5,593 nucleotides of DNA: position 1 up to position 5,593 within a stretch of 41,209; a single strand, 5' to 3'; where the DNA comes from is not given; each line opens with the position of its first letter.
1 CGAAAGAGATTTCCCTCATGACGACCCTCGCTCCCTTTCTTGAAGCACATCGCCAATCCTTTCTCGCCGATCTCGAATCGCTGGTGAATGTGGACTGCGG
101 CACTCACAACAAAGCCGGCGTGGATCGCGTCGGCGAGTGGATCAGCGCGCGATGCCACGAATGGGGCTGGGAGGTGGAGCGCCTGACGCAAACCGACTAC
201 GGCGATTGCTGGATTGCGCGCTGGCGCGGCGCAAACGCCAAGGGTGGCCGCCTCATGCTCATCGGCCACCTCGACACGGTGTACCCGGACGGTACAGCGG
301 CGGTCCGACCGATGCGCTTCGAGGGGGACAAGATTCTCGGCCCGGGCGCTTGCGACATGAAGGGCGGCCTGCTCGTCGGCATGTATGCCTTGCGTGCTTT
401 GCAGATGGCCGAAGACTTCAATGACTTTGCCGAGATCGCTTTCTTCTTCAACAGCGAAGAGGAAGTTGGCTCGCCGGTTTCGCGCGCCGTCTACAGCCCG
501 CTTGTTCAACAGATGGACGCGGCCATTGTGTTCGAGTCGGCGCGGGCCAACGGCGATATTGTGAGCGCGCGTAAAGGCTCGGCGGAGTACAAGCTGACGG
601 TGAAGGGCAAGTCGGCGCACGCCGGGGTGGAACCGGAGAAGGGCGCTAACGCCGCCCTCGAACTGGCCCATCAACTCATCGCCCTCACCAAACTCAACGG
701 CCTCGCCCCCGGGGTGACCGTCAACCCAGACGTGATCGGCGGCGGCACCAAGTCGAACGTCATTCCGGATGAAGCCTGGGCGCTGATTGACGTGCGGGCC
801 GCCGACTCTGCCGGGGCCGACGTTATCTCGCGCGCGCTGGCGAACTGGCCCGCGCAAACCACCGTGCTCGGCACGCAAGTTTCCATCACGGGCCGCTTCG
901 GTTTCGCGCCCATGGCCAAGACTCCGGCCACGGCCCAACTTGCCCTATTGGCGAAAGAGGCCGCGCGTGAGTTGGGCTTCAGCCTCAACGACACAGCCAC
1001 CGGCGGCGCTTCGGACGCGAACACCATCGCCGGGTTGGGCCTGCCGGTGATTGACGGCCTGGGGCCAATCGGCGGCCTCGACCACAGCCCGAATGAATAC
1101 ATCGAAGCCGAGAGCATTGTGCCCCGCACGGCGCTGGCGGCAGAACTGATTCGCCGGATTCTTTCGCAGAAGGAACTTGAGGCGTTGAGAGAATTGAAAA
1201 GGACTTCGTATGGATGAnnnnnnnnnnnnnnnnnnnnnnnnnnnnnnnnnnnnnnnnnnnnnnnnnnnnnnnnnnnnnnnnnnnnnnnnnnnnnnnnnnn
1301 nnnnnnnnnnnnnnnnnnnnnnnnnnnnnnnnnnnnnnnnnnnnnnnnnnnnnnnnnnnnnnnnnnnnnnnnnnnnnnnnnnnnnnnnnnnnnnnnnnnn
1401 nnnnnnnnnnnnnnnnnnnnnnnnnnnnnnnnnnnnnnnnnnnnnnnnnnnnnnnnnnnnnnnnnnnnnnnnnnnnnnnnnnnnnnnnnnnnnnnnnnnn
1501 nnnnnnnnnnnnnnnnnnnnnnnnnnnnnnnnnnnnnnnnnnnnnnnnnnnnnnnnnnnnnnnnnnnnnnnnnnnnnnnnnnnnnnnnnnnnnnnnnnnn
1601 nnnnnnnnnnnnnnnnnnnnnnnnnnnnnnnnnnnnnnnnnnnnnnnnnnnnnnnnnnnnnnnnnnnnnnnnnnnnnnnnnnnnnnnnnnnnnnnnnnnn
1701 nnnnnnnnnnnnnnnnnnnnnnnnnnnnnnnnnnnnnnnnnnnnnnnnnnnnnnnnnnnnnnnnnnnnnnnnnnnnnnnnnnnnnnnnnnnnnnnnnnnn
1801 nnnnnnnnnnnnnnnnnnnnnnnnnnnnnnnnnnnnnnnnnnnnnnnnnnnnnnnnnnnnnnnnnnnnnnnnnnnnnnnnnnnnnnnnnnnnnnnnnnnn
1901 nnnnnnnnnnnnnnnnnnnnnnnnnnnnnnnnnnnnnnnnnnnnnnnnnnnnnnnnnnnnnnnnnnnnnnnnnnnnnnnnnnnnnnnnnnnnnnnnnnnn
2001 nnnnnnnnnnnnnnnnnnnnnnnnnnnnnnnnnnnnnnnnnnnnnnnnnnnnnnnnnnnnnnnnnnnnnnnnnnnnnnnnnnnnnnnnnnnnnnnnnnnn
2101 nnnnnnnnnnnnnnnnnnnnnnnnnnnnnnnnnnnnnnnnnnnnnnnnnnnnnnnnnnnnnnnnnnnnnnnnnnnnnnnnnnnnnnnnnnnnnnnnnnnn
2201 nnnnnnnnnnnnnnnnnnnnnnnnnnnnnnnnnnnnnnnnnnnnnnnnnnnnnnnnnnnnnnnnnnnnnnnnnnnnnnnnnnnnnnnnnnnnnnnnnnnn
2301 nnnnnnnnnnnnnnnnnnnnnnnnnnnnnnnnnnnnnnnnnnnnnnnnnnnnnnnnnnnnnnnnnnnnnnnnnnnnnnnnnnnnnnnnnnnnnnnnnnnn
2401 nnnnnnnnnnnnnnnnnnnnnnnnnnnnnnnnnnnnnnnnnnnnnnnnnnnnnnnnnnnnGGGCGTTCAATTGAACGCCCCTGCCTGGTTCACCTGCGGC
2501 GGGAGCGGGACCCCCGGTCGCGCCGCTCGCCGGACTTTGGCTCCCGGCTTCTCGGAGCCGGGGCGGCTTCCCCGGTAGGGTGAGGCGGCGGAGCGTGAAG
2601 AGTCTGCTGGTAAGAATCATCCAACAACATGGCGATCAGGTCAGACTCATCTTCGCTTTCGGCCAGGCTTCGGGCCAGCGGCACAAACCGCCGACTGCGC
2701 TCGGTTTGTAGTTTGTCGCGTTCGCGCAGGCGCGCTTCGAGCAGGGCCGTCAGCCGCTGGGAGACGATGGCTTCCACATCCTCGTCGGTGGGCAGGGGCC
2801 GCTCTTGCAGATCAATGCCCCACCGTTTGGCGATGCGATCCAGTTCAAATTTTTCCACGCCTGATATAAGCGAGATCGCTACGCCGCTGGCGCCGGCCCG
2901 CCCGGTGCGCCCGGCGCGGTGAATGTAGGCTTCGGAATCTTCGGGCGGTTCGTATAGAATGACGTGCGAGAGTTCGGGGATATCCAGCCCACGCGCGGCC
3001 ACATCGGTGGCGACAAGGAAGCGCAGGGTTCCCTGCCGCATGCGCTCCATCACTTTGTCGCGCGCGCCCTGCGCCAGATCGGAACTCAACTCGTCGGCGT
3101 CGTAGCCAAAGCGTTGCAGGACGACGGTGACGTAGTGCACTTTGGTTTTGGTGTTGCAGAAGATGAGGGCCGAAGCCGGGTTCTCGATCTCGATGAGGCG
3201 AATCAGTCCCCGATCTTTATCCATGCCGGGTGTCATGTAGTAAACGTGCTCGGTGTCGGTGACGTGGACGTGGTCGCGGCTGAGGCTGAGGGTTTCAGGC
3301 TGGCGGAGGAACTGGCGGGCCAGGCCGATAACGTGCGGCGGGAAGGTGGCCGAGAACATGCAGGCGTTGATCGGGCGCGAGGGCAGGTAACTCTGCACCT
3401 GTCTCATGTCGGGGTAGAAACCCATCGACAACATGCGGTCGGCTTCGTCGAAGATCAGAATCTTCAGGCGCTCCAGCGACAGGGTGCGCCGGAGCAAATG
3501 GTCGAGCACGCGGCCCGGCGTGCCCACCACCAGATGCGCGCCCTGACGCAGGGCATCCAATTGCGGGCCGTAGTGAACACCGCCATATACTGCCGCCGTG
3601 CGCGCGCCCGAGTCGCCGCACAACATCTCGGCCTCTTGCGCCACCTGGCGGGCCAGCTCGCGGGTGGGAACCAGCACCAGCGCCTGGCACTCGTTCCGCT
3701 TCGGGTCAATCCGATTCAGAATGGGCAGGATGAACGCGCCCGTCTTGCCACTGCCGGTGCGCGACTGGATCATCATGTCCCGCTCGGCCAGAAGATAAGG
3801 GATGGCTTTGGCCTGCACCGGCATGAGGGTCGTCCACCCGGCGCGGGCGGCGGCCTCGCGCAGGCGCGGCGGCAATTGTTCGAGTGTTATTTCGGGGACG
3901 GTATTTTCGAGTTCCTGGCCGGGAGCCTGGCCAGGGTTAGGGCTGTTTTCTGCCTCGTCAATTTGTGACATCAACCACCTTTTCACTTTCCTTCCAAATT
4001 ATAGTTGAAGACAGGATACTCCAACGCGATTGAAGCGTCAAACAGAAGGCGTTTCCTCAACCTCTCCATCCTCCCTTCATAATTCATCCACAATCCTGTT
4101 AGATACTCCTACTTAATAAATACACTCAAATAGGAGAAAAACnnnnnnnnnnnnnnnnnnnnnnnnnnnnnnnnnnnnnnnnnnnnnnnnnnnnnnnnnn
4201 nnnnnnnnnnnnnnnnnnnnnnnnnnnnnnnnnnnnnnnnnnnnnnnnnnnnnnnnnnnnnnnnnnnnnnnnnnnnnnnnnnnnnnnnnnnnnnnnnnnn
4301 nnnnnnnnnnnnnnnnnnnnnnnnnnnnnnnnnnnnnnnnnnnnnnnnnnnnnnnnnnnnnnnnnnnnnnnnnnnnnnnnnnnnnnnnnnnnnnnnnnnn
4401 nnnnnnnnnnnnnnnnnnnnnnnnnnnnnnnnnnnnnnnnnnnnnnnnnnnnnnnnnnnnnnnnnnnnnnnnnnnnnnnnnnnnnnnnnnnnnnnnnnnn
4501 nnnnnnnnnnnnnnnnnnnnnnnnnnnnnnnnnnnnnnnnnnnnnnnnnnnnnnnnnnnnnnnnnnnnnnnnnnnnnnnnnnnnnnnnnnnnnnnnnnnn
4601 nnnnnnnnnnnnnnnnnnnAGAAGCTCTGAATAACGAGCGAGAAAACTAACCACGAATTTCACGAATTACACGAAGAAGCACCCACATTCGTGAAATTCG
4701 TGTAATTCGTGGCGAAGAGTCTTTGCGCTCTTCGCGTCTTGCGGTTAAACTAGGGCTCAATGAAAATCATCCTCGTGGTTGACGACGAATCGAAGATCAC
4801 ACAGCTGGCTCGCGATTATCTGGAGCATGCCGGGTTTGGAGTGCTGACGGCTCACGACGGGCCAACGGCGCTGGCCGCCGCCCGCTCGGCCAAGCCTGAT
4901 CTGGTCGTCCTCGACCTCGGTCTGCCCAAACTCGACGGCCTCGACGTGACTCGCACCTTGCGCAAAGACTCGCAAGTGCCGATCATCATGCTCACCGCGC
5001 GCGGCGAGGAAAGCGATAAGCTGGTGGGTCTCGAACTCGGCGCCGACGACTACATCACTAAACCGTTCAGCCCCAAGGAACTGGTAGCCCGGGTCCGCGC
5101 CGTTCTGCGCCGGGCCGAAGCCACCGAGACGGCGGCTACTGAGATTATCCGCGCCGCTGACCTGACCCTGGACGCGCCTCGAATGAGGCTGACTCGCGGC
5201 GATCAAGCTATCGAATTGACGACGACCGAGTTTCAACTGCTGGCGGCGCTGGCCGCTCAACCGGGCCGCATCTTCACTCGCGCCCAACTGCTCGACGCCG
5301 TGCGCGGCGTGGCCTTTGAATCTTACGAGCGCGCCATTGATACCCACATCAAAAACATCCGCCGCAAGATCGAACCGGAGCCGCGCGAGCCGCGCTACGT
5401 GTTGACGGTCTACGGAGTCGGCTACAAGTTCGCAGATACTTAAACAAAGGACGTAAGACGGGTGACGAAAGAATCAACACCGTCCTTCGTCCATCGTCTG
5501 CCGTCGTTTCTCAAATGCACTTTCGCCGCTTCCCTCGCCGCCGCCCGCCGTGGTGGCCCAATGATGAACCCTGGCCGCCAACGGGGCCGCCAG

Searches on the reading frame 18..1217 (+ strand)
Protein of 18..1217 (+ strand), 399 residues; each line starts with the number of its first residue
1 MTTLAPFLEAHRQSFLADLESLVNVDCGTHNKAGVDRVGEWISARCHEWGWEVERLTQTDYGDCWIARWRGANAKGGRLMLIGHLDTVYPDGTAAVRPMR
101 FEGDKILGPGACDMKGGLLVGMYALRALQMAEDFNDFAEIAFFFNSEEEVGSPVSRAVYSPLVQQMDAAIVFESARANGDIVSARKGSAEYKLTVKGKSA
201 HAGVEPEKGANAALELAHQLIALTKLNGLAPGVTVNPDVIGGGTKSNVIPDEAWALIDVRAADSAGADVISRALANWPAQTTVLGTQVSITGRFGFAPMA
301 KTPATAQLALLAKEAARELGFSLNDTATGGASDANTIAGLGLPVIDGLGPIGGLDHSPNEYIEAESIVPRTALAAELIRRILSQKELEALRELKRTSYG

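Call 9: search_protein_families(library=pfam, proteins=[window:18-1217:+])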
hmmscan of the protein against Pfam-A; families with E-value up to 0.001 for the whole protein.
window:18-1217:+ (399 aa): 3 families
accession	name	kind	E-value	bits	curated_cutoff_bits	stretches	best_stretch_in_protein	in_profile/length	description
PF01546.33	Peptidase_M20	-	8e-26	91.7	24.6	1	80-379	1-205/206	Peptidase family M20/M25/M40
PF07687.19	M20_dimer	-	9.3e-21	74.2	21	1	184-278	2-99/107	Peptidase dimerisation domain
PF04389.22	Peptidase_M28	-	5.8e-06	26.6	21.3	1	66-185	3-105/193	Peptidase family M28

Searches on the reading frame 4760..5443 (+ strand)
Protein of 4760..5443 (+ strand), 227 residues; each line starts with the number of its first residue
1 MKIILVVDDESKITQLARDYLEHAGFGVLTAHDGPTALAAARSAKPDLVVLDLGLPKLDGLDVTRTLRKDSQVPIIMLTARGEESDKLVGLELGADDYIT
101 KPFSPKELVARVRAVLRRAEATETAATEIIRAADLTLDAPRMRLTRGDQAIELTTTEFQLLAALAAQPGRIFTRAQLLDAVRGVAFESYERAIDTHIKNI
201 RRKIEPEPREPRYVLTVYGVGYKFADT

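Call 9: search_protein_families(library=pfam, proteins=[window:4760-5443:+])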
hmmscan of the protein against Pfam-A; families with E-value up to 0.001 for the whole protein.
window:4760-5443:+ (227 aa): 2 families
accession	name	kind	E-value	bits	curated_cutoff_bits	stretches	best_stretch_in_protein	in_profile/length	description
PF00072.30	Response_reg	-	1.6e-31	109.2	30.2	1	4-113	1-111/111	Response regulator receiver domain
PF00486.34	Trans_reg_C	-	5.4e-26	90.9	26.2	1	149-224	2-77/77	Transcriptional regulatory protein, C terminal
